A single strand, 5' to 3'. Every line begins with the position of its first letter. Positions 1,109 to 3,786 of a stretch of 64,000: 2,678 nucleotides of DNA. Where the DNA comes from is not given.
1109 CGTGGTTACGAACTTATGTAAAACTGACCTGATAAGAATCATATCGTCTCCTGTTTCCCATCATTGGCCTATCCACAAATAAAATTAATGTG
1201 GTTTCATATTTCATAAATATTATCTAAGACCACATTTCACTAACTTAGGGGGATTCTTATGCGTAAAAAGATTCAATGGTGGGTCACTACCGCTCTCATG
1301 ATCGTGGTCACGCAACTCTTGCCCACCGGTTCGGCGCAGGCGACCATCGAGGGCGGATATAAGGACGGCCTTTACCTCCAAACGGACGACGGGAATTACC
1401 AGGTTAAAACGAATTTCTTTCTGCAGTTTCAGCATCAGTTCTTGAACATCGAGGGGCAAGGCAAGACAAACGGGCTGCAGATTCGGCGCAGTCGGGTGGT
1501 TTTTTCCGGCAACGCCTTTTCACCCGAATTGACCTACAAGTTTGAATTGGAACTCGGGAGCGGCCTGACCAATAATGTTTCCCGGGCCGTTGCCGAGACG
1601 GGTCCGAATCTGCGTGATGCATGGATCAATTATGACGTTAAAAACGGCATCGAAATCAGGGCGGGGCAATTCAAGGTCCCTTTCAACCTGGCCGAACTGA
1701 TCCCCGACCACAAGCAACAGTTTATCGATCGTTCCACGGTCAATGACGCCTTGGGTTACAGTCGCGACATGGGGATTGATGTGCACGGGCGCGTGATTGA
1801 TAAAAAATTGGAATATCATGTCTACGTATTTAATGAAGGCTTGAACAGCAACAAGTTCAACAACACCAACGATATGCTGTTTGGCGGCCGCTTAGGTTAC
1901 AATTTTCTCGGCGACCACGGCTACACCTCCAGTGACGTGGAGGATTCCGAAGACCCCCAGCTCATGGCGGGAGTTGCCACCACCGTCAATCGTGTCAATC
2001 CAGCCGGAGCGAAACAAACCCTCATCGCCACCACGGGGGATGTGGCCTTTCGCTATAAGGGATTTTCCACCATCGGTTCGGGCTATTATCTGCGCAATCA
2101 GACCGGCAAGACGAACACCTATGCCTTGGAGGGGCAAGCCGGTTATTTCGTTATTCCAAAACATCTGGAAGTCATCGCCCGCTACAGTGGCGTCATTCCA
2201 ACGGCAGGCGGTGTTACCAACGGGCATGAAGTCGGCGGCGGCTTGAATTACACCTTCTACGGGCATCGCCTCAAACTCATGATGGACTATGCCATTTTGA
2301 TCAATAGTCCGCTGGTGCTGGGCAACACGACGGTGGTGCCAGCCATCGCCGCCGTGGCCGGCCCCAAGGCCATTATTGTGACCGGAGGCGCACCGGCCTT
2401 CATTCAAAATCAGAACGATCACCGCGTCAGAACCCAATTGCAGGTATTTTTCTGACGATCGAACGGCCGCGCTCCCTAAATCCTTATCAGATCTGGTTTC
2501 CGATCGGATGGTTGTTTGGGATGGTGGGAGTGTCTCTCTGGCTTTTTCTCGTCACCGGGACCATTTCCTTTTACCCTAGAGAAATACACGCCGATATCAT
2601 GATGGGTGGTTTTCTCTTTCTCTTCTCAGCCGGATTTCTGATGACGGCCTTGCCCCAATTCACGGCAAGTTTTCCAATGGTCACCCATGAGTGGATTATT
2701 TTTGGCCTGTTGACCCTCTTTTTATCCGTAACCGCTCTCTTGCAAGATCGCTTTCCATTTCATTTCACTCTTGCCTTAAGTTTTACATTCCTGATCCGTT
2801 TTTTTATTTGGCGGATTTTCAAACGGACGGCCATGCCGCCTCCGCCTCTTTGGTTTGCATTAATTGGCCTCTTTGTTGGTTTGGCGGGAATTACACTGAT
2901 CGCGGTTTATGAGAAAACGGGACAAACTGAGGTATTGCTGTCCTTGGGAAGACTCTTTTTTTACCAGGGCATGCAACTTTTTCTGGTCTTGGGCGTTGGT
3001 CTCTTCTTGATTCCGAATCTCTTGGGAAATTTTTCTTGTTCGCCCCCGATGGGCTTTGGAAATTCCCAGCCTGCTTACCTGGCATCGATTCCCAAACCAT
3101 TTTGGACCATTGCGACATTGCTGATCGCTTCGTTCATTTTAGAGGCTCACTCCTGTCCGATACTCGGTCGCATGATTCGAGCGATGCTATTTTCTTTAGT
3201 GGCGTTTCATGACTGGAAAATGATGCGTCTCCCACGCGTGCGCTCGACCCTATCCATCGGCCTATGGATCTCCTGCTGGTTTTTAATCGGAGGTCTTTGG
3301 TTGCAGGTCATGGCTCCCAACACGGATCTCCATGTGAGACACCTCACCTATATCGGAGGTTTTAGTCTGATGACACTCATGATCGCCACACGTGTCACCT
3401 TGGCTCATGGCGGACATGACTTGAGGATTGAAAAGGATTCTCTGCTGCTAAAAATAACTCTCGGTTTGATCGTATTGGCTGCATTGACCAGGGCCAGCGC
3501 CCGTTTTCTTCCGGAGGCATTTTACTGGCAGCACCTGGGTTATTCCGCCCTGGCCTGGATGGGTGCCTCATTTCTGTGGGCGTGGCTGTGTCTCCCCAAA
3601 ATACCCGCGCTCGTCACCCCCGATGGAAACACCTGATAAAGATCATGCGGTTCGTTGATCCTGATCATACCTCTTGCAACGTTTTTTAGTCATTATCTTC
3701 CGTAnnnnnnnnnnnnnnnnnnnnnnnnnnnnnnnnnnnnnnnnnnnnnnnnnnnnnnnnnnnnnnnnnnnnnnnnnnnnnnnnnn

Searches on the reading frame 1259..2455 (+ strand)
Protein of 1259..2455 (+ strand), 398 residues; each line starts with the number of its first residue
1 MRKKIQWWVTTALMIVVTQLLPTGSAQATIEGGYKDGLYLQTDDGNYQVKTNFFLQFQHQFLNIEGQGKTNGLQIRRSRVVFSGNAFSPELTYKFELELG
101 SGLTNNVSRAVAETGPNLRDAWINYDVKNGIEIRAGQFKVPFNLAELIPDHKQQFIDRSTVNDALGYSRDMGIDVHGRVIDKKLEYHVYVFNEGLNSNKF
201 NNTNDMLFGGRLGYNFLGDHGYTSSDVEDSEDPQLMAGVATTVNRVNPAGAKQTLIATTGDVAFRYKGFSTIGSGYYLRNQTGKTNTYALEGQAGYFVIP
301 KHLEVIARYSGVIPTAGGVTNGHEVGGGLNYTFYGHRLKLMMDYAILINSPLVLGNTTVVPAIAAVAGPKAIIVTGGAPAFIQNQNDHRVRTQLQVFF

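Call 3: search_protein_families(library=pfam, proteins=[window:1259-2455:+])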
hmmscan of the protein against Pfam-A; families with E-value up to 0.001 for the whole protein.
window:1259-2455:+ (398 aa): 1 family
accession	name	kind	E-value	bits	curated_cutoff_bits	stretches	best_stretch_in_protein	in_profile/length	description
PF07396.17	Porin_O_P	-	2e-15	57.3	20.9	1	51-224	5-172/370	Phosphate-selective porin O and P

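Call 44: find_encoding_contigs(protein=window:1259-2455:+, flank=10000, max_places=2)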
Protein window:1259-2455:+ (398 aa): 6 contigs read that carry it; 2 places shown.
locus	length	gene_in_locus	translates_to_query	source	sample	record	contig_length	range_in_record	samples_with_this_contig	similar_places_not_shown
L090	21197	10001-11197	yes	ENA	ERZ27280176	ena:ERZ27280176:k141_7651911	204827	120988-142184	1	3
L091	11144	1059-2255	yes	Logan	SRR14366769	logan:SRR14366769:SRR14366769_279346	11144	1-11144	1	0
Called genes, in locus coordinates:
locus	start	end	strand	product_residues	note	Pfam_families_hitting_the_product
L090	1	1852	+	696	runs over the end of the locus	PF01381:HTH_3 (faint), PF12844:HTH_19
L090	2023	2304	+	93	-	PF02604:PhdYeFM_antitox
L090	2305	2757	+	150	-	PF01850:PIN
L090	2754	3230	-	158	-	PF01878:EVE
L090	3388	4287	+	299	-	PF12146:Hydrolase_4, PF12697:Abhydrolase_6 (weak)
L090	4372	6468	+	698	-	PF00009:GTP_EFTU, PF03144:GTP_EFTU_D2, PF22042:EF-G_D2, PF14492:EFG_III, PF16658:RF3_C (weak), PF03764:EFG_IV, PF00679:EFG_C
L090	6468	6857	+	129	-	-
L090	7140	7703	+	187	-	PF13338:AbiEi_4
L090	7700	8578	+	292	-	PF08843:AbiEii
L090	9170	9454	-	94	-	-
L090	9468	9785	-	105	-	PF05973:Gp49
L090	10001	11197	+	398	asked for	PF07396:Porin_O_P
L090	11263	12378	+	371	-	PF05940:NnrS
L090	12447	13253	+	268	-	PF00034:Cytochrom_C, PF13442:Cytochrome_CBB3 (faint)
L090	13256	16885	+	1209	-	PF00384:Molybdopterin, PF28599:NarG_dom_V, PF01568:Molydop_binding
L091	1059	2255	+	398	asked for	PF07396:Porin_O_P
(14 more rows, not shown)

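Call 69: search_protein_families(library=ncbifam, proteins=[window:1259-2455:+], max_evalue=0.001)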
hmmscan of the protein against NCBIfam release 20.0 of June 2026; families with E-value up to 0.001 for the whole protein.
window:1259-2455:+ (398 aa): 1 family
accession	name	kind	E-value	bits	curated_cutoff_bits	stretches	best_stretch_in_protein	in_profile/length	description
NF040900.1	porin_ExtI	equivalog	1.4e-13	50.5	150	1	13-217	13-216/403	selenite/tellurite reduction operon porin ExtI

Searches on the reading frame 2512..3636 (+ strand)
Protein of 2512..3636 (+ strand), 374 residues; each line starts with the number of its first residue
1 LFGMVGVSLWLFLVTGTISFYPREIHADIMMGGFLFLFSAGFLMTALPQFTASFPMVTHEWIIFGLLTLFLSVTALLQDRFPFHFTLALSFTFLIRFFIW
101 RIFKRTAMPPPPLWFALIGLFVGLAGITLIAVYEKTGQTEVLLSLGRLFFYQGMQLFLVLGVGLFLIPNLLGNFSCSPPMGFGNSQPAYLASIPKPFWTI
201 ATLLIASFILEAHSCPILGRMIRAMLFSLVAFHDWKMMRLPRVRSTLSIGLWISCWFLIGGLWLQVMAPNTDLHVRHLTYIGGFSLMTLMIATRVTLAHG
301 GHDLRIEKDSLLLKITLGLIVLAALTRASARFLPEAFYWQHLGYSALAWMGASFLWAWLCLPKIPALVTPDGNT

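Call 3: search_protein_families(library=pfam, proteins=[window:2512-3636:+])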
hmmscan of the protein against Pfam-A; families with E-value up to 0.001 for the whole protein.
window:2512-3636:+ (374 aa): 1 family
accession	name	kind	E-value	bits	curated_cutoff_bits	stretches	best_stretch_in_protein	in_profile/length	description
PF05940.17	NnrS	-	3.3e-27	96.3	28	1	2-362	17-365/371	NnrS protein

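Call 69: search_protein_families(library=ncbifam, proteins=[window:2512-3636:+], max_evalue=0.001)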
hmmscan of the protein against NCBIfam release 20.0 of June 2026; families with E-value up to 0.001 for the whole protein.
window:2512-3636:+ (374 aa): 0 families
